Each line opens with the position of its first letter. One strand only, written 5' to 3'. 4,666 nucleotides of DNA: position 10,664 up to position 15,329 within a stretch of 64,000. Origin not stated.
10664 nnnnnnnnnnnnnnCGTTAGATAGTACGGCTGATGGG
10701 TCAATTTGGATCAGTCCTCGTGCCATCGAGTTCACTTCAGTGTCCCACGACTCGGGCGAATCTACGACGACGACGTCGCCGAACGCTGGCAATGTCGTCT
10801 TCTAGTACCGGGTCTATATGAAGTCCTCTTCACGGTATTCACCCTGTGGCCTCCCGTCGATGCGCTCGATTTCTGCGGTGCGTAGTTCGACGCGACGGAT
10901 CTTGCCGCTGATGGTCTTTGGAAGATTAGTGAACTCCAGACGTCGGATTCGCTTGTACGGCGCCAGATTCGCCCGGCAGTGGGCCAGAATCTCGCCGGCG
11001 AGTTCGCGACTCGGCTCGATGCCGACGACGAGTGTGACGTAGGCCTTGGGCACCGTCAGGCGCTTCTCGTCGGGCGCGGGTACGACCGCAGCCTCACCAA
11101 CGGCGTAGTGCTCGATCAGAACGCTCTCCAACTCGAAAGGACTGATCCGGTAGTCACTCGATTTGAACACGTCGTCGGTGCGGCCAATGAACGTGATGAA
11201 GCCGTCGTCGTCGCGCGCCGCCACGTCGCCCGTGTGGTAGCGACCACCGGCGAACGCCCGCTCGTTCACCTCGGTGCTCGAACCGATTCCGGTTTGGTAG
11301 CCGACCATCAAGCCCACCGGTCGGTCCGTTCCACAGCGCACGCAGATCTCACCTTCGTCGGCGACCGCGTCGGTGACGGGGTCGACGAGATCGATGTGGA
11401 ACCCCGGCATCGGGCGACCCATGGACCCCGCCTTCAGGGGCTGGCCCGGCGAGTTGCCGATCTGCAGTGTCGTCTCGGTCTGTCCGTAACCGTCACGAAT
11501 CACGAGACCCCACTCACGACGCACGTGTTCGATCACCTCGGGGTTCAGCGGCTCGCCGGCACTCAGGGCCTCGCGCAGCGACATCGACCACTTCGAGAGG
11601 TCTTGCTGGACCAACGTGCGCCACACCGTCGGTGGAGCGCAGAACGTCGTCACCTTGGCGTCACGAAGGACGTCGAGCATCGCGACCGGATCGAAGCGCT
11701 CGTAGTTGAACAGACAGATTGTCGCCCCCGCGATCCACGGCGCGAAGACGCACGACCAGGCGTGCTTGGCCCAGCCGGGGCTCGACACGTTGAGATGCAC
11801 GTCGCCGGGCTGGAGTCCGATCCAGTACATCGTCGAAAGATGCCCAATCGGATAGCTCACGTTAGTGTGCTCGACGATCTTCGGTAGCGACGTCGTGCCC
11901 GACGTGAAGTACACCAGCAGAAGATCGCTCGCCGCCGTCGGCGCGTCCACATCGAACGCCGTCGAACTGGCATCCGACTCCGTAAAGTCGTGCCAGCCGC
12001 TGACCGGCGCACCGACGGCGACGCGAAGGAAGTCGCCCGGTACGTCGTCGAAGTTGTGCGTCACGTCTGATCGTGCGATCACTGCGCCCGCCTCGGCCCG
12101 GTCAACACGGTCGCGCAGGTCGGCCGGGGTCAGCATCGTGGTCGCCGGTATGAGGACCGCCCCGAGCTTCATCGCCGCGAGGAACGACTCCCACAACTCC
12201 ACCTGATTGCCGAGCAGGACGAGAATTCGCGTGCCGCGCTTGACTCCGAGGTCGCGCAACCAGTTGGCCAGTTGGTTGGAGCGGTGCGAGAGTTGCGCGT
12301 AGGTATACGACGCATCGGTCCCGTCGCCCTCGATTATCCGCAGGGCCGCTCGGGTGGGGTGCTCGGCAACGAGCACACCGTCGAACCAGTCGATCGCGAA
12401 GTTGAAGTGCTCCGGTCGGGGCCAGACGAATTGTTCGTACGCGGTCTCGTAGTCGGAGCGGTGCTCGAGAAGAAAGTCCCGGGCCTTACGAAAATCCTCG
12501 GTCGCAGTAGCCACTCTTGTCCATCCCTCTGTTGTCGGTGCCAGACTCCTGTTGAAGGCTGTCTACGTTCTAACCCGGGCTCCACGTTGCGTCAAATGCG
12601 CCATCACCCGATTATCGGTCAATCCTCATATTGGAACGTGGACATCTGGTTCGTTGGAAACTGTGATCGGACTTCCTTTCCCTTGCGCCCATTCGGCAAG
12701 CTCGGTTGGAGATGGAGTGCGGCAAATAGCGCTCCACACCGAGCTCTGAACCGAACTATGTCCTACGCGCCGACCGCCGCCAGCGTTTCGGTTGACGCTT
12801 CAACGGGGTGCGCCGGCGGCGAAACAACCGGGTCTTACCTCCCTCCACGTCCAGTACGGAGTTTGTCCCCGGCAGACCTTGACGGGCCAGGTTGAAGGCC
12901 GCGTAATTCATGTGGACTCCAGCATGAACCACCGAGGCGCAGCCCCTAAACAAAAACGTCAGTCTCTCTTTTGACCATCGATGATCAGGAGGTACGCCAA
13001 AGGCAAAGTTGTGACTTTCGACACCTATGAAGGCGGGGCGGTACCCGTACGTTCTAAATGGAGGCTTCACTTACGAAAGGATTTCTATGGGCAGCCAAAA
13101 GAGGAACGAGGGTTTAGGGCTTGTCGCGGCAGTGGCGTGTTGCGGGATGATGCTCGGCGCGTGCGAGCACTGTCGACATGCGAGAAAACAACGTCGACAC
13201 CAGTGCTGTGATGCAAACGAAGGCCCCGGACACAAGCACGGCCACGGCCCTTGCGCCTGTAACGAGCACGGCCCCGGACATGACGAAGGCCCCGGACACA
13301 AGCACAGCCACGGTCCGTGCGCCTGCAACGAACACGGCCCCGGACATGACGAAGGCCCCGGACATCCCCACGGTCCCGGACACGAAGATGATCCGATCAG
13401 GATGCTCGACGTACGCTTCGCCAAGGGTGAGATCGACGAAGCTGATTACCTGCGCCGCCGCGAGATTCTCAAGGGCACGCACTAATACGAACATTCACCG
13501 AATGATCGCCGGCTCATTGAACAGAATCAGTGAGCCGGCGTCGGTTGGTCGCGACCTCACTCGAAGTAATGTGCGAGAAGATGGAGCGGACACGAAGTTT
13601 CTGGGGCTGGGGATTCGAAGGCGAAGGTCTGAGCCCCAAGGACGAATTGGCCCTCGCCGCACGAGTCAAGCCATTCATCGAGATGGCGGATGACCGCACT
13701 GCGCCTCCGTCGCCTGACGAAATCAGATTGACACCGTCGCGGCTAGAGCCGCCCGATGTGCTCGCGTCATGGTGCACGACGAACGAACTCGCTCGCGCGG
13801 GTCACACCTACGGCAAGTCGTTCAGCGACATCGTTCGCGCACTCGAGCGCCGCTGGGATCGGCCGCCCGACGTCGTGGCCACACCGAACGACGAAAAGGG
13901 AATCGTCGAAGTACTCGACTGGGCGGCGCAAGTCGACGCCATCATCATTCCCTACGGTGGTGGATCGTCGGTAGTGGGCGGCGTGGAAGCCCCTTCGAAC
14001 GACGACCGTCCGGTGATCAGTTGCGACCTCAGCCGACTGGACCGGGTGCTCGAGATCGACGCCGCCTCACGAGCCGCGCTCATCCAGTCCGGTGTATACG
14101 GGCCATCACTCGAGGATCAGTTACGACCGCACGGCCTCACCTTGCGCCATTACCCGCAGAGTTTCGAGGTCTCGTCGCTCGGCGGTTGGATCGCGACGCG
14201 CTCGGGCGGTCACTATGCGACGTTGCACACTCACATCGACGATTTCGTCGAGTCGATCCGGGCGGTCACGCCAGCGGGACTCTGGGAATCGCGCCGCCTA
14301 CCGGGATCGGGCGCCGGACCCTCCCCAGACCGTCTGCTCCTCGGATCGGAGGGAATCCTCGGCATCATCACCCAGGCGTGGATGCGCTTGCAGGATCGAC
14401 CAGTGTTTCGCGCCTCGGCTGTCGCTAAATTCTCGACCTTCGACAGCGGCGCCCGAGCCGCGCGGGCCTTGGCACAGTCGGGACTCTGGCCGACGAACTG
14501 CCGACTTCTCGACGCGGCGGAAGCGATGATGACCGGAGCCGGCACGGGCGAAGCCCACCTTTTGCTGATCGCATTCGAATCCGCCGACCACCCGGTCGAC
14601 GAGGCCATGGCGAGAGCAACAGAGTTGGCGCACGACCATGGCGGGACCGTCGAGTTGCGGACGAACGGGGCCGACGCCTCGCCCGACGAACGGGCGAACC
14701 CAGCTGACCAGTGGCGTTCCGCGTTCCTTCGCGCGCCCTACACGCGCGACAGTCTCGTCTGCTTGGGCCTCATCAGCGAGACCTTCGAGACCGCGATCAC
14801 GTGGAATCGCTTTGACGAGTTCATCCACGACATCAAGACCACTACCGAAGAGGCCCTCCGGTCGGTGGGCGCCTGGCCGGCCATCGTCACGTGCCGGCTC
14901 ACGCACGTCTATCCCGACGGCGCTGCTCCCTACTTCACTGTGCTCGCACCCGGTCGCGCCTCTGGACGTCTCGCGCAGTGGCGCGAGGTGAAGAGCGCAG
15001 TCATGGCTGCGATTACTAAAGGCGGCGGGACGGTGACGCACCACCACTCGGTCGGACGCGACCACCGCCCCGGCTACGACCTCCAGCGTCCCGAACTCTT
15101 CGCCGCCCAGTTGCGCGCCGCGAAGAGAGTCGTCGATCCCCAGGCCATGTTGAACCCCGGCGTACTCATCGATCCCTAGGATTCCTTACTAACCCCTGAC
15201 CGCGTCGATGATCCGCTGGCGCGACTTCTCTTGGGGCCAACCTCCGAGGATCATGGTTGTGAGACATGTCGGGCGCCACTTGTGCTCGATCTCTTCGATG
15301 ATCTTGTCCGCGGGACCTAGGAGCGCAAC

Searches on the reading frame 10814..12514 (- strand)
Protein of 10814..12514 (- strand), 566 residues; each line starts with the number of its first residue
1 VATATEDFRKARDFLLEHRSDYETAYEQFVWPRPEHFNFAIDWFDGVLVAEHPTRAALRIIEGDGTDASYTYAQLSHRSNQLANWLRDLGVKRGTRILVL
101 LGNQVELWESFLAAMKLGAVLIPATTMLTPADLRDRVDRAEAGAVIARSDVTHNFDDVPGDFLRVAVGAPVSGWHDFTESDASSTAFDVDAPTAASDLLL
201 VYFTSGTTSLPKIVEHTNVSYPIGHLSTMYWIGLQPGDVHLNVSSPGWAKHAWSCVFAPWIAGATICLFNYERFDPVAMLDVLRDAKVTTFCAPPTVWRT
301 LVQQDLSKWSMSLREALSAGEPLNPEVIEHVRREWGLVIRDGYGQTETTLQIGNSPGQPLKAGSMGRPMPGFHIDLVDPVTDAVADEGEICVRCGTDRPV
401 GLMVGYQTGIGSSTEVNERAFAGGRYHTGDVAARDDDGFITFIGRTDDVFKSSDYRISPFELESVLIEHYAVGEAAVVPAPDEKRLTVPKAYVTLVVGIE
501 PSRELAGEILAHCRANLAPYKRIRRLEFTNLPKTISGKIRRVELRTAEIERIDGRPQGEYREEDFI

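Call 6: search_protein_families(library=pfam, proteins=[window:10814-12514:-])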
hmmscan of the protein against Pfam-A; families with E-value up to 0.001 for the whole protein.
window:10814-12514:- (566 aa): 2 families
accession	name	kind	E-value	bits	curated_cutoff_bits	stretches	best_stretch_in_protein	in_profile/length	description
PF00501.34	AMP-binding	-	6.1e-65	219.9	29.9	1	50-393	6-375/384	AMP-binding enzyme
PF13193.12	AMP-binding_C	-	1.8e-17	64.5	24.5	1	461-538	1-76/76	AMP-binding enzyme C-terminal domain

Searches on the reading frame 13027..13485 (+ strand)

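Call 76: search_protein_families(library=pfam, max_evalue=0.01, proteins=[window:13027-13485:+])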
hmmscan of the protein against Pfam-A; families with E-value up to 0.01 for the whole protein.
window:13027-13485:+ (152 aa): 1 family
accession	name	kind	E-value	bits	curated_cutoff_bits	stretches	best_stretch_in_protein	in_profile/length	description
PF09851.14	SHOCT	-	1.2e-05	25.3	27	1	122-148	1-27/28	Short C-terminal domain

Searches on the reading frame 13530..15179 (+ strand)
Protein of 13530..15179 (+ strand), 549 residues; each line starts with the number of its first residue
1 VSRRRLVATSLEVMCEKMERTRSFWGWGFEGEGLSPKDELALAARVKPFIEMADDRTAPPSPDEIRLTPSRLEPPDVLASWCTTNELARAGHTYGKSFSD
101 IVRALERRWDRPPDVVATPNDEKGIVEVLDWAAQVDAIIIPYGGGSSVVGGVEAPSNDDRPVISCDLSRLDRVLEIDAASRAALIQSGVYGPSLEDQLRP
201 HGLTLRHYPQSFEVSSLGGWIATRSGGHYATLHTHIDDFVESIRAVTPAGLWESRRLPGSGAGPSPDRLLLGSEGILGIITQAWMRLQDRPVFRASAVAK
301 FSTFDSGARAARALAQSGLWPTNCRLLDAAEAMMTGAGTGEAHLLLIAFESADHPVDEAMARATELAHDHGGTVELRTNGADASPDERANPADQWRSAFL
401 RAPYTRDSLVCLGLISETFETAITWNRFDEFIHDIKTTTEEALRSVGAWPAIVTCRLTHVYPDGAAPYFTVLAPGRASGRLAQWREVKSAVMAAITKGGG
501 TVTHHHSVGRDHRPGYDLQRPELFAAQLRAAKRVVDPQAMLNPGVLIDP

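Call 76: search_protein_families(library=pfam, max_evalue=0.01, proteins=[window:13530-15179:+])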
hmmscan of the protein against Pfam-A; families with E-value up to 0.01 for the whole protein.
window:13530-15179:+ (549 aa): 2 families
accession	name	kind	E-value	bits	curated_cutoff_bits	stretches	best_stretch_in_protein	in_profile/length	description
PF02913.24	FAD-oxidase_C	-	1.5e-34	120.3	21.2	1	291-544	2-246/248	FAD linked oxidases, C-terminal domain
PF01565.28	FAD_binding_4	-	2.8e-27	95.5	26.4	1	113-250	1-133/139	FAD binding domain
